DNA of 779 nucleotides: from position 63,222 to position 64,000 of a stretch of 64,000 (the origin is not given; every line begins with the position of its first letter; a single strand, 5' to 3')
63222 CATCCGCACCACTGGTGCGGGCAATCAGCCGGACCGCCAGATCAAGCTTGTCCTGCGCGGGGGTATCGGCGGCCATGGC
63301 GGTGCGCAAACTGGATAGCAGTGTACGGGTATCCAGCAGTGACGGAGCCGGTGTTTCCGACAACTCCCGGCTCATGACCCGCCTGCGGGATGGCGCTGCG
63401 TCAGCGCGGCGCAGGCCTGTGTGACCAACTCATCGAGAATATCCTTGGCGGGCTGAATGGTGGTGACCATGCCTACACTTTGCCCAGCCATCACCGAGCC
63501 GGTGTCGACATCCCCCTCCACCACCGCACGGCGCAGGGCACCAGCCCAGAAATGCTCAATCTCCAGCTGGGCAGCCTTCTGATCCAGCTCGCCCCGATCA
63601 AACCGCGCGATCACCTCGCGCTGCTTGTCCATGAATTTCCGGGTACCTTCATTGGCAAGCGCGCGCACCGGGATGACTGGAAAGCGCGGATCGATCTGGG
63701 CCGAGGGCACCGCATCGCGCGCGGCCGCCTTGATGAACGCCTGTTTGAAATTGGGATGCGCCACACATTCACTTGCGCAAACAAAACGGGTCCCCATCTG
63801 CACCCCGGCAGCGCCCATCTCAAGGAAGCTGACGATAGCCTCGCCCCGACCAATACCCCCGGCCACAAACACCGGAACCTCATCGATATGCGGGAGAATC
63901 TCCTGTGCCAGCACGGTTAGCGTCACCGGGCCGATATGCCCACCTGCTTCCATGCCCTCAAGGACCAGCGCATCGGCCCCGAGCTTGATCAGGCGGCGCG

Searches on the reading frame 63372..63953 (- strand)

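Call 22: search_protein_families(library=pfam, proteins=[window:63372-63953:-], max_evalue=0.001)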
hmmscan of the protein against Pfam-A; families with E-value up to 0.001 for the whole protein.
window:63372-63953:- (193 aa): 3 families
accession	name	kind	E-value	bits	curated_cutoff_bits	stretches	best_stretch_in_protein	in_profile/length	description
PF03060.21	NMO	-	7.7e-25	88.4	28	1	1-178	165-330/331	Nitronate monooxygenase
PF01070.24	FMN_dh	-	0.00046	19.8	24.9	1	10-62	258-310/350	FMN-dependent dehydrogenase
PF05690.20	ThiG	-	0.00057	19.8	23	1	17-67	168-217/247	Thiazole biosynthesis protein ThiG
